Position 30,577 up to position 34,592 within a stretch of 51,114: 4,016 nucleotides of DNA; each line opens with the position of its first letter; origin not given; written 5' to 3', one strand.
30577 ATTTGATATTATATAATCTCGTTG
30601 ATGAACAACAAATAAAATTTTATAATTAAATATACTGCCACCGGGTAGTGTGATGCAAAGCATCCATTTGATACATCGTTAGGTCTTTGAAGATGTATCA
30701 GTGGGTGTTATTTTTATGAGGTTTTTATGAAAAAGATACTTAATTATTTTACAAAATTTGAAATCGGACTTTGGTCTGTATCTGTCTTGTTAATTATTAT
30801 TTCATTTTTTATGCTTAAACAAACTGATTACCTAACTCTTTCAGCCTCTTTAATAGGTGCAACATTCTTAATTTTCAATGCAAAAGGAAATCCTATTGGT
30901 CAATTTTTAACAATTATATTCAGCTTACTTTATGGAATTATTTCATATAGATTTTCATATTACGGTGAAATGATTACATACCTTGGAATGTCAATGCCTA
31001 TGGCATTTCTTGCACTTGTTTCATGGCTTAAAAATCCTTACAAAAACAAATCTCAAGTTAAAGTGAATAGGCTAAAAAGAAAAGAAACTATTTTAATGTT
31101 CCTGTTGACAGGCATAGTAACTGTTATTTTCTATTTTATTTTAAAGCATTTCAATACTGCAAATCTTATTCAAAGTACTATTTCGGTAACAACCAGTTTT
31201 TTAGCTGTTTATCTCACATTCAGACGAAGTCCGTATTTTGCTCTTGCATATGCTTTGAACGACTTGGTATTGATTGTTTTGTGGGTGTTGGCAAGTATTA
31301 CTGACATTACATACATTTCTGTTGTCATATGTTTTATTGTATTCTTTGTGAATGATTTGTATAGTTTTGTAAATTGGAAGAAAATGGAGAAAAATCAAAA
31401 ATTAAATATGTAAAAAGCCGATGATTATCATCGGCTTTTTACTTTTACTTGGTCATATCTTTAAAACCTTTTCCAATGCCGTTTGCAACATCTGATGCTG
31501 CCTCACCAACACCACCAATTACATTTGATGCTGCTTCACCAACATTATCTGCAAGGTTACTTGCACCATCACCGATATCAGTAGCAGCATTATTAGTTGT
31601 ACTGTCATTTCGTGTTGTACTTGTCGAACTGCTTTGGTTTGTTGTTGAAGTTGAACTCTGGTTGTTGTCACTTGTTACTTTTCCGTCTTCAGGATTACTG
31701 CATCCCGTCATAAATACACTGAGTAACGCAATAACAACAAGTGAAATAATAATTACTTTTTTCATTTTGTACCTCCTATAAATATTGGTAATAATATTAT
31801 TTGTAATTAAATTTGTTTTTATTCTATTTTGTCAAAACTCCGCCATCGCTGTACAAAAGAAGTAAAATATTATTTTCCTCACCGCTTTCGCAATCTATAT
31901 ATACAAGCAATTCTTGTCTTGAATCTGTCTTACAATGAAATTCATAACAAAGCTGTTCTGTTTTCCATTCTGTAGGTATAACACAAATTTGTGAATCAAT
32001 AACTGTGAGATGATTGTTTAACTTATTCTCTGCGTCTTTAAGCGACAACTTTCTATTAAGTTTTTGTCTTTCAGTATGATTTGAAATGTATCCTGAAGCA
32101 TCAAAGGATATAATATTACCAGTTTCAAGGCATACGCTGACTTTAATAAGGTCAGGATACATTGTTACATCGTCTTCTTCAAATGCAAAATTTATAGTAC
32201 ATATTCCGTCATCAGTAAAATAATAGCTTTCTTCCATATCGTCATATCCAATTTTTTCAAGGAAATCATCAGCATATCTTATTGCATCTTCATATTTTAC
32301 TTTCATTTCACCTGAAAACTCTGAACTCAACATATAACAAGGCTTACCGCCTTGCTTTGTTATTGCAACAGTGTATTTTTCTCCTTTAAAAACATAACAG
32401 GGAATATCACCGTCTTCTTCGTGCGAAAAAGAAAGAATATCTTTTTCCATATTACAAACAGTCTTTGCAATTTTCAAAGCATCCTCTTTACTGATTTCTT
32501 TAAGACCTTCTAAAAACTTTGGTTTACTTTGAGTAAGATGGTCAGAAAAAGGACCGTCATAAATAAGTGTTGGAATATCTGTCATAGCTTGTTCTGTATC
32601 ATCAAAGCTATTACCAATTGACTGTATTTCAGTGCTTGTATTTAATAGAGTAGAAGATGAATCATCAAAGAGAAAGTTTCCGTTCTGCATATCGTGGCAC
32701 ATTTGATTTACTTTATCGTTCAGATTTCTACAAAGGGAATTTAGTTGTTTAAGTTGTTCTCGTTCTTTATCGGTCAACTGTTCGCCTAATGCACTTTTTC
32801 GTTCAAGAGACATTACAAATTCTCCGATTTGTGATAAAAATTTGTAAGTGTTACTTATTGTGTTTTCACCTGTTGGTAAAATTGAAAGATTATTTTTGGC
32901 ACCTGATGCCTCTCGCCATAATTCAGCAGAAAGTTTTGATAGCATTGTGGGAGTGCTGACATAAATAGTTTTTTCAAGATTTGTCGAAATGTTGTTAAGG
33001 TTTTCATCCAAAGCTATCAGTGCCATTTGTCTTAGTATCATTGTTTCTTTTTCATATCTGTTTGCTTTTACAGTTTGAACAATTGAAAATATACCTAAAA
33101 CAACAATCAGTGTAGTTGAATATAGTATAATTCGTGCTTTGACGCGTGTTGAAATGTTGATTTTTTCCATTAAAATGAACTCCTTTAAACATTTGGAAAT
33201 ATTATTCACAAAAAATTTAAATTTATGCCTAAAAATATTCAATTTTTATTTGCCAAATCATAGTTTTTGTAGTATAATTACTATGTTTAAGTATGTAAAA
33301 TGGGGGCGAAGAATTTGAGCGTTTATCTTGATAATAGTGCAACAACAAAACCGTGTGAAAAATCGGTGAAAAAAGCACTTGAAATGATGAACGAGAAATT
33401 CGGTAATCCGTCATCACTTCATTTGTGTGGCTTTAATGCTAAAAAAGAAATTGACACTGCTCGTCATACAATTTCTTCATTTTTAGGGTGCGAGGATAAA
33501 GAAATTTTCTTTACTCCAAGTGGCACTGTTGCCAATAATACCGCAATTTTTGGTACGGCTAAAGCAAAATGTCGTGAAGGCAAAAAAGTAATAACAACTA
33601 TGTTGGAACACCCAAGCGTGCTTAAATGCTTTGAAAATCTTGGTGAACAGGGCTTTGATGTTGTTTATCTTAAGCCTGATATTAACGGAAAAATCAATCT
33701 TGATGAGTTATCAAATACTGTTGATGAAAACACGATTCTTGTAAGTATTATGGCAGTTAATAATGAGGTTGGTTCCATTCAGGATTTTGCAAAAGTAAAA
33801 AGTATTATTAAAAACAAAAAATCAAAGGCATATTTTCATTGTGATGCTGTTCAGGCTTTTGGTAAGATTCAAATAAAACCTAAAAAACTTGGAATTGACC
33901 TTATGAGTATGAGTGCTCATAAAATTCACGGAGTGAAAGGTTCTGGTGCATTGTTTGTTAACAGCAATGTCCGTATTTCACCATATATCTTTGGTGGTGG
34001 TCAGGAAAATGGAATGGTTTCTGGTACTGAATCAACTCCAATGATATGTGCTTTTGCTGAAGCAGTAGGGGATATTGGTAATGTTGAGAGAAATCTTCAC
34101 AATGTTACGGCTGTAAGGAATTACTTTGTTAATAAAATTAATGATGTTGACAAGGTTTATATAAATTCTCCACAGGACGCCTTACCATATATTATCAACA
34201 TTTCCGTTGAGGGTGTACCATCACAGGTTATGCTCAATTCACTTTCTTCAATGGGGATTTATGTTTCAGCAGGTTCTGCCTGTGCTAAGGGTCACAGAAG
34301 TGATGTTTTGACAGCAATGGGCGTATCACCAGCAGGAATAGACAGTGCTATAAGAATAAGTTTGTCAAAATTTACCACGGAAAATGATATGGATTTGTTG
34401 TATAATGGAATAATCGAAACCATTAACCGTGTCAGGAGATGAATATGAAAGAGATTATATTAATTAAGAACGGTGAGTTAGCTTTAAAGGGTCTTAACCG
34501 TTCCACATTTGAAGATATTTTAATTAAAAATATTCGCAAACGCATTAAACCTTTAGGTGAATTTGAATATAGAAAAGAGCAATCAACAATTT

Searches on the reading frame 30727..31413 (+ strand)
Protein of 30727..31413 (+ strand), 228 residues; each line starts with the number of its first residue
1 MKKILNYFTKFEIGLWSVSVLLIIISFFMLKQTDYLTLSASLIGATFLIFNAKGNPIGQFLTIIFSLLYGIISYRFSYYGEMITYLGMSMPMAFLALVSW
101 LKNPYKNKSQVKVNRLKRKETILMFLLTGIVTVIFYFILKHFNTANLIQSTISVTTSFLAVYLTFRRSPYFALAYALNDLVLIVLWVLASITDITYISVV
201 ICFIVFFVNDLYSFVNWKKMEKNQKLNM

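Call 7: search_protein_families(library=pfam, proteins=[window:30727-31413:+])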
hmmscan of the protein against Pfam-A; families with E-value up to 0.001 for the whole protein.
window:30727-31413:+ (228 aa): 1 family
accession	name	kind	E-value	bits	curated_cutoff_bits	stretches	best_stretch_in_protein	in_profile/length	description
PF04973.17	NMN_transporter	-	5.4e-33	114.9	27.3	1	35-219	2-175/175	Nicotinamide mononucleotide transporter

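Call 8: search_protein_families(library=ncbifam, proteins=[window:30727-31413:+])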
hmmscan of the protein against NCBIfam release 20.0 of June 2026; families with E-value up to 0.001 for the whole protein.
window:30727-31413:+ (228 aa): 1 family
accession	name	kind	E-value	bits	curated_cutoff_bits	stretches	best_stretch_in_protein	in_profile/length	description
TIGR01528.1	NMN_trans_PnuC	equivalog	3.4e-19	69.5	42.45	1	34-222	2-186/187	nicotinamide riboside transporter PnuC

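Call 10: find_homologous_proteins(query=window:30727-31413:+, max_evalue=1e-10)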
Query window:30727-31413:+ (228 aa): 8000 proteins with E <= 1e-10 among 8000 candidates; the best 120 are listed.
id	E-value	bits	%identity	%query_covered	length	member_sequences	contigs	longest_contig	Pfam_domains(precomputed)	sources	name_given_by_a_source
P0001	2.8e-137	474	100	100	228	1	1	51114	PF04973.18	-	-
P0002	9.5e-122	423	87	100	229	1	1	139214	PF04973.18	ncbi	-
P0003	1.4e-120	419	87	100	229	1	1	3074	PF04973.18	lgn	-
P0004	1.0e-116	406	84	100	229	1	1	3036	PF04973.18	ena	-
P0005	1.1e-116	406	84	100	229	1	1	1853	PF04973.18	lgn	-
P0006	1.2e-116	406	84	100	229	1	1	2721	PF04973.18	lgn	-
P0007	1.8e-116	406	85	100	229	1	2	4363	PF04973.18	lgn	-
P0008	2.7e-115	402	83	100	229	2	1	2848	PF04973.18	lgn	-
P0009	1.6e-114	399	85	100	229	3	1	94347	PF04973.18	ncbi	-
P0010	2.0e-113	396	83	100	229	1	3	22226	PF04973.18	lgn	-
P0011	2.9e-113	395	81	100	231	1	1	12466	PF04973.18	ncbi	-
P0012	1.3e-112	393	81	100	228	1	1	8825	PF04973.18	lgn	-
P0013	1.9e-112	392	81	100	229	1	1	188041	PF04973.18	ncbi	-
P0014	5.1e-112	391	81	100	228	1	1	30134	PF04973.18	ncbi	-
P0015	5.5e-112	391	80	100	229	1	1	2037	PF04973.18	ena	-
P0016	1.6e-111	389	79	100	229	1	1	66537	PF04973.18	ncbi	-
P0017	2.6e-111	389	80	100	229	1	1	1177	PF04973.18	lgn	-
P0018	4.5e-111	388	83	100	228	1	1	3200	PF04973.18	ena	-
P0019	5.5e-111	388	77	100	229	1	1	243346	PF04973.18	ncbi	-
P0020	2.0e-110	386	79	100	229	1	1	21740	PF04973.18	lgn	-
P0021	2.4e-110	386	79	100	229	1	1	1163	PF04973.18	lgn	-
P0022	3.6e-110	385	76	100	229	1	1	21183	PF04973.18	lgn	-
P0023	3.8e-110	385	79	100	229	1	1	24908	PF04973.18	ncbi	-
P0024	4.7e-110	385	79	100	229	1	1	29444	PF04973.18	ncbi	-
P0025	1.1e-109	384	77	100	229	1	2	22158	PF04973.18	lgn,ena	-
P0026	1.1e-109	383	78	100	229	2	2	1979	PF04973.18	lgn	-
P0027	1.4e-109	383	77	100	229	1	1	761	PF04973.18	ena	-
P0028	1.4e-109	383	77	100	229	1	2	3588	PF04973.18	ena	-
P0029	1.6e-109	383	79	100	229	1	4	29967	PF04973.18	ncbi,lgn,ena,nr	ncbi:MAG: nicotinamide mononucleotide transporter [Clostridia bacterium]|nr:nicotinamide mononucleot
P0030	1.6e-109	383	77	100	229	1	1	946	PF04973.18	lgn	-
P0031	2.3e-109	382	79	100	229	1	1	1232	PF04973.18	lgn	-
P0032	3.3e-109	382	76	100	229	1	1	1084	PF04973.18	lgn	-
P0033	3.8e-109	382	79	100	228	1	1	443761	PF04973.18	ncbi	-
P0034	4.0e-109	382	78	100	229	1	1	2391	PF04973.18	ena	-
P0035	5.1e-109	381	77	100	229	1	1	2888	PF04973.18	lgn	-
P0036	5.1e-109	381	78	100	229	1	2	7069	PF04973.18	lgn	-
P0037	7.3e-109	381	76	100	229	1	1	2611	PF04973.18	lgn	-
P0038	8.0e-109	381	77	100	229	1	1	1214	PF04973.18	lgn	-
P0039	8.1e-109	381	77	100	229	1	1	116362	PF04973.18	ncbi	-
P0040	1.5e-108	380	78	100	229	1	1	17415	PF04973.18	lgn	-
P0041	1.7e-108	380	78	100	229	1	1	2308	PF04973.18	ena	-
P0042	1.8e-108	379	78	100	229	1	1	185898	PF04973.18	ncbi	-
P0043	2.0e-108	379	76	100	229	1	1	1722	PF04973.18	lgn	-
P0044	2.1e-108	379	79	100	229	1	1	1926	PF04973.18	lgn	-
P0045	2.1e-108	379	78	100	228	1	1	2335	PF04973.18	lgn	-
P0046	2.2e-108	379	76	100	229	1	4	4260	PF04973.18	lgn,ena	-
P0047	2.5e-108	379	77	100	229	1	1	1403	PF04973.18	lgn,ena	-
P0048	2.7e-108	379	77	100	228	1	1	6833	PF04973.18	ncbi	-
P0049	2.7e-108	379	76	100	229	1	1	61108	PF04973.18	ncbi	-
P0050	2.7e-108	379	77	100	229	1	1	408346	PF04973.18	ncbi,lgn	-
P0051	2.9e-108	379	77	100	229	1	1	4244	PF04973.18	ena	-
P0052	2.9e-108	379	77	100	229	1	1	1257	PF04973.18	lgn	-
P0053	3.1e-108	379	79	100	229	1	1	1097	PF04973.18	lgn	-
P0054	3.3e-108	379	78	100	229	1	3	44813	PF04973.18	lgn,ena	-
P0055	3.5e-108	379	76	100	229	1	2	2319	PF04973.18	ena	-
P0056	3.7e-108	378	76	100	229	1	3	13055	PF04973.18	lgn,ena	-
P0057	3.9e-108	378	77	100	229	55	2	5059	PF04973.18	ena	-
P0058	3.9e-108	378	76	100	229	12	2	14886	PF04973.18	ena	-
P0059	4.6e-108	378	79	99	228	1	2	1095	PF04973.18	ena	-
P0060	4.6e-108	378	76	100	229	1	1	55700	PF04973.18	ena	-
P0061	5.4e-108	378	76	100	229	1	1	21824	PF04973.18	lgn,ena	-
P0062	6.4e-108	378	77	100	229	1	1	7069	PF04973.18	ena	-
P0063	6.6e-108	378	75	100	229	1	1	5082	PF04973.18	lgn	-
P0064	6.9e-108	378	75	100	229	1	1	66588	PF04973.18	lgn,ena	-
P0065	7.7e-108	377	76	100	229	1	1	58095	PF04973.18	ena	-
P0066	7.9e-108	377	76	100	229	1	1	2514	PF04973.18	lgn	-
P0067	8.1e-108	377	78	100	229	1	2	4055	PF04973.18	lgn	-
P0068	8.9e-108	377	78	100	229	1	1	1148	PF04973.18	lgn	-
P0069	9.2e-108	377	77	100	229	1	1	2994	PF04973.18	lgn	-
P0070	9.3e-108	377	76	100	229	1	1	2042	PF04973.18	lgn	-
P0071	9.4e-108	377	76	100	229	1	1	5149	PF04973.18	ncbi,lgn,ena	-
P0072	1.1e-107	377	76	100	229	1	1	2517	PF04973.18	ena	-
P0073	1.2e-107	377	76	100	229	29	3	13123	PF04973.18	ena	-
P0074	1.2e-107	377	76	100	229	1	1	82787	PF04973.18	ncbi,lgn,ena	-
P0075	1.3e-107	377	75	100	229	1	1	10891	PF04973.18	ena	-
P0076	1.3e-107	377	76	100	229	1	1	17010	PF04973.18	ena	-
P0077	1.4e-107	377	77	100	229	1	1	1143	PF04973.18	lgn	-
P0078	1.6e-107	376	76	100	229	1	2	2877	PF04973.18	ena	-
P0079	1.7e-107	376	77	100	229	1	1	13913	PF04973.18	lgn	-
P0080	1.9e-107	376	78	100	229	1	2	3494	PF04973.18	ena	-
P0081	2.1e-107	376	76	100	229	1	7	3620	PF04973.18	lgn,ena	-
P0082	2.3e-107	376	76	100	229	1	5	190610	PF04973.18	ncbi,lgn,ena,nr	ncbi:MAG: nicotinamide mononucleotide transporter [Clostridia bacterium]|nr:nicotinamide mononucleot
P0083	2.5e-107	376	76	100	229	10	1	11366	PF04973.18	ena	-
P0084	2.5e-107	376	76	100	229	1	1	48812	PF04973.18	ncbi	-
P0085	2.9e-107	376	76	100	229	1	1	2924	PF04973.18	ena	-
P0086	2.9e-107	376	77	100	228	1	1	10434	PF04973.18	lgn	-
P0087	3.1e-107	375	77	100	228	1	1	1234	PF04973.18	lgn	-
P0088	3.6e-107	375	77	100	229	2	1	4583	PF04973.18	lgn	-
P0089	4.1e-107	375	76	100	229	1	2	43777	PF04973.18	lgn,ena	-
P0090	4.1e-107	375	76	100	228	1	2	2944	PF04973.18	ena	-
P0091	4.2e-107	375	75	100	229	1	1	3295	PF04973.18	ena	-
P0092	4.2e-107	375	77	100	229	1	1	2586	PF04973.18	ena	-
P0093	4.3e-107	375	76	100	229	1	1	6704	PF04973.18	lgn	-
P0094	4.3e-107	375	76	100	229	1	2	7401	PF04973.18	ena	-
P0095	4.4e-107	375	79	100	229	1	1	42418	PF04973.18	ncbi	-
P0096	5.1e-107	375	75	100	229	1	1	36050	PF04973.18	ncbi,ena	-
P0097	5.8e-107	375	76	100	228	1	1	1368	PF04973.18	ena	-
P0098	6.1e-107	374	77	98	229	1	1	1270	PF04973.18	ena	-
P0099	6.2e-107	374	77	100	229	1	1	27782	PF04973.18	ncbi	-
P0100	6.6e-107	374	77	100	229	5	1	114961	PF04973.18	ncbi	-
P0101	7.1e-107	374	75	100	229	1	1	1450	PF04973.18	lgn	-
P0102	7.3e-107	374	76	100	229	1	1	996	PF04973.18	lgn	-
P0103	7.7e-107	374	75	100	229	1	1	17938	PF04973.18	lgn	-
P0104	8.0e-107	374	77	100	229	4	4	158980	PF04973.18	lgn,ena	-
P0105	8.1e-107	374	76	100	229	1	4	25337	PF04973.18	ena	-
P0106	8.4e-107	374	74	100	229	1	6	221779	PF04973.18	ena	-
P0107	8.4e-107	374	76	100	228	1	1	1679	PF04973.18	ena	-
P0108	8.6e-107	374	75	100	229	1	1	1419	PF04973.18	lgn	-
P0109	9.0e-107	374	76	100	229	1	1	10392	PF04973.18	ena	-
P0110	1.0e-106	374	76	100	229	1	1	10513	PF04973.18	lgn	-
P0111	1.1e-106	374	78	100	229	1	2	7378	PF04973.18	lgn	-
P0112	1.1e-106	374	77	100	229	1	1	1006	PF04973.18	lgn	-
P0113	1.1e-106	374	77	100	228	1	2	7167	PF04973.18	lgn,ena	-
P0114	1.2e-106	374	75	100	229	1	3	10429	PF04973.18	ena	-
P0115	1.2e-106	374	76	100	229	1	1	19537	PF04973.18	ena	-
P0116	1.3e-106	373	77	100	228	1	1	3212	PF04973.18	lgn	-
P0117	1.3e-106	373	76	100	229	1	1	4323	PF04973.18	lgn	-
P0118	1.5e-106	373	77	98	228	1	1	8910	PF04973.18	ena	-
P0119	1.6e-106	373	78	100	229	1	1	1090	PF04973.18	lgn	-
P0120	1.9e-106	373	76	100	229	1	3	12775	PF04973.18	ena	-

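Call 12: find_related_loci(query=A1, collection=genome_contigs, flank=3000)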
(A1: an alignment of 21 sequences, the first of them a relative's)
Query A1 (228 aa) in genome_contigs; peptide patterns used: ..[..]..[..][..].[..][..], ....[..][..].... (x = any residue, [..] = any of these).
600 stretches matched a pattern (row limit reached: there are more); 594 encode a relative of the query (tblastn E <= 1e-3); the best 80 are kept; 80 distinct loci.
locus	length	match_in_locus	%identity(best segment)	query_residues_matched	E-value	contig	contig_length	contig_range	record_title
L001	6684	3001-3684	87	1-227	8e-131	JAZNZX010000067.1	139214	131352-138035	MAG: Candidatus Fimenecus sp. isolate T1900044765_TS20190231.MAGScoT_cleanbin_000013 SGB_2408_k141_307429, whole genome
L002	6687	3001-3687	85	1-228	9e-128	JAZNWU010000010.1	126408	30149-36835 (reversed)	MAG: Candidatus Fimenecus sp. isolate T1900044782_TS20190248.MAGScoT_cleanbin_000028 SGB_2577_k141_764942, whole genome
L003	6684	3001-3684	81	1-227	6e-122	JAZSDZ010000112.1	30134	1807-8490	MAG: Candidatus Fimenecus sp. isolate T1900044594_TS20190060.MAGScoT_cleanbin_000021 SGB_646_k141_423207, whole genome s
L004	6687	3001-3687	79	1-228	2e-119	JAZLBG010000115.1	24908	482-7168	MAG: Candidatus Fimenecus sp. isolate T1900045065_TC20190059.MAGScoT_cleanbin_000027 SGB_4592_k141_234400, whole genome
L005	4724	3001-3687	76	1-228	1e-117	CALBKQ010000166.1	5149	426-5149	MAG TPA_asm: uncultured Clostridia bacterium isolate SRR6425825_bin.77_CONCOCT_v1.1_MAG genome assembly, contig: ERZ1767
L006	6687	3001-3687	77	1-228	5e-117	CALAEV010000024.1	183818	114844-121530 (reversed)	MAG TPA_asm: uncultured Clostridia bacterium isolate SRR6425826_bin.30_CONCOCT_v1.1_MAG genome assembly, contig: ERZ1767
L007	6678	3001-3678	78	1-225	2e-115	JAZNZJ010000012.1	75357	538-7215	MAG: Candidatus Fimenecus sp. isolate T1900044768_TS20190234.MAGScoT_cleanbin_000009 SGB_2435_k141_1914491, whole genome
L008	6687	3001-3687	74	1-228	2e-115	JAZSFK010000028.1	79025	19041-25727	MAG: Candidatus Fimenecus sp. isolate T1900044582_TS20190048.MAGScoT_cleanbin_000039 SGB_575_k141_2267411, whole genome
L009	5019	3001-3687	75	1-228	8e-115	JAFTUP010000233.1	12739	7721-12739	MAG: Clostridia bacterium isolate RGIG4164 Roe_deer_Colon-2__c479615, whole genome shotgun sequence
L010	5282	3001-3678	77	1-225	9e-115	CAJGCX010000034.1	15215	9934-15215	MAG: Clostridiaceae bacterium isolate MAG33 genome assembly, contig: k141_9822072_length_15215_cov_17.7449, whole genome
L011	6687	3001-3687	74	1-228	6e-114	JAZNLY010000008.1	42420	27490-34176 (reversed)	MAG: Candidatus Fimenecus sp. isolate T1900044665_TS20190131.MAGScoT_cleanbin_000035 SGB_1556_k141_462294, whole genome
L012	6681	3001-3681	78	3-228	7e-114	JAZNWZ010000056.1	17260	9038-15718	MAG: Candidatus Fimenecus sp. isolate T1900044781_TS20190247.MAGScoT_cleanbin_000031 SGB_2557_k141_2125216, whole genome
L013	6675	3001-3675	76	1-224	2e-113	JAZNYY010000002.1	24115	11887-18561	MAG: Candidatus Fimenecus sp. isolate T1900044773_TS20190239.MAGScoT_cleanbin_000020 SGB_2459_k141_1634813, whole genome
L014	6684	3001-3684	79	1-227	2e-113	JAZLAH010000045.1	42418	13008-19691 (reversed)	MAG: Candidatus Fimenecus sp. isolate T1900045079_TC20190073.MAGScoT_cleanbin_000018 SGB_4648_k141_727018, whole genome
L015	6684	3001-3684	75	1-227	4e-113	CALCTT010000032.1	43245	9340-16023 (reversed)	MAG TPA_asm: uncultured Clostridia bacterium isolate SRR6425795_bin.14_CONCOCT_v1.1_MAG genome assembly, contig: ERZ1767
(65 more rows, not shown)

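Call 52: search_solved_structures(query=window:30727-31413:+, max_evalue=0.01, show_alignments=1)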
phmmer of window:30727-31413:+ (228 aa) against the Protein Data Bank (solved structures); distinct sequences matched with E-value up to 0.01: 1.
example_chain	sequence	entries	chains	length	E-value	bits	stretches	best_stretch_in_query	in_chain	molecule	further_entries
4qtn_A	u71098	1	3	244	1.8e-14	57.5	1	5-223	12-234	Nicotinamide riboside transporter PnuC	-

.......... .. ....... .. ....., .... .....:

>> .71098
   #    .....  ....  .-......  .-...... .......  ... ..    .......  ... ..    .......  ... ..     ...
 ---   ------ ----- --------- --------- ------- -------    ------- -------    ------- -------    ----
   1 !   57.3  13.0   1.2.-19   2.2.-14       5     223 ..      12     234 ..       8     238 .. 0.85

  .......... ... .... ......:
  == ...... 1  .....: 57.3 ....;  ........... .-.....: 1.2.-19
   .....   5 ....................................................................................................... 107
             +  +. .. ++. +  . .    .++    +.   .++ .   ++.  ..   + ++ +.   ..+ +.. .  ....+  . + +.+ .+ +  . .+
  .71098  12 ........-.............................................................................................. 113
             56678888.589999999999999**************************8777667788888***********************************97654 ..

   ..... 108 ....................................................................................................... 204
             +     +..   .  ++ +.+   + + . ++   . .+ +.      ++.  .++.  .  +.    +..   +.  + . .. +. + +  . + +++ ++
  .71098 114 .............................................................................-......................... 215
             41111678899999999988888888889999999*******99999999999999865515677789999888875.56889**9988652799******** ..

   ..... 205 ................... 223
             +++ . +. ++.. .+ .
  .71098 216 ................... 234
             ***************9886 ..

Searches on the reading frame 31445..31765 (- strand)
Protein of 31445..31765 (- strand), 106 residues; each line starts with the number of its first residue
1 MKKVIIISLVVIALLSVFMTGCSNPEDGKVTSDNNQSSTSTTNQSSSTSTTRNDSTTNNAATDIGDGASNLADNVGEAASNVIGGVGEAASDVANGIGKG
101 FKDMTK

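Call 7: search_protein_families(library=pfam, proteins=[window:31445-31765:-])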
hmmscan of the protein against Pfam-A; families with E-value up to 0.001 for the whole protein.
window:31445-31765:- (106 aa): 1 family
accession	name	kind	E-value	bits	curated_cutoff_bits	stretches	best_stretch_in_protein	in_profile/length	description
PF21827.1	New_glue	-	8.9e-05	22.6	31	1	1-61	1-64/94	New glue protein family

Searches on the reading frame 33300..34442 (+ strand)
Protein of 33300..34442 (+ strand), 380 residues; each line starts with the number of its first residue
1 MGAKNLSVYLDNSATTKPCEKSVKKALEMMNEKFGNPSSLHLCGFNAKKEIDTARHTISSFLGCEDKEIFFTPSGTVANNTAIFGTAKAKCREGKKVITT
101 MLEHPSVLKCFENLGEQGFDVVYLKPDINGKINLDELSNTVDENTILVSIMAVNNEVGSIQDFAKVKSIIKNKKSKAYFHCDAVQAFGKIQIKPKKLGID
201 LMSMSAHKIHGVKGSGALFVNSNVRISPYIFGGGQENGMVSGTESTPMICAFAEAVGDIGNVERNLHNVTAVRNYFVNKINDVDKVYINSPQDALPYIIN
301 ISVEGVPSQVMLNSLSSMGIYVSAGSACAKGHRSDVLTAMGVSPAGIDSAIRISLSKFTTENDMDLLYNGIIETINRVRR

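Call 7: search_protein_families(library=pfam, proteins=[window:33300-34442:+])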
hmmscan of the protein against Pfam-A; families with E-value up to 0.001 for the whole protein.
window:33300-34442:+ (380 aa): 3 families
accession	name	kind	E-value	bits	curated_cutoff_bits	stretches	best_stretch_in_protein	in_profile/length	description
PF00266.25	Aminotran_5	-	9.4e-67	226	21.5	1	8-367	1-371/371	Aminotransferase class-V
PF01212.27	Beta_elim_lyase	-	2.8e-05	24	27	1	67-222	48-213/288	Beta-eliminating lyase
PF01053.26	Cys_Met_Meta_PP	-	0.0002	20.5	27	1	69-208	70-198/381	Cys/Met metabolism PLP-dependent enzyme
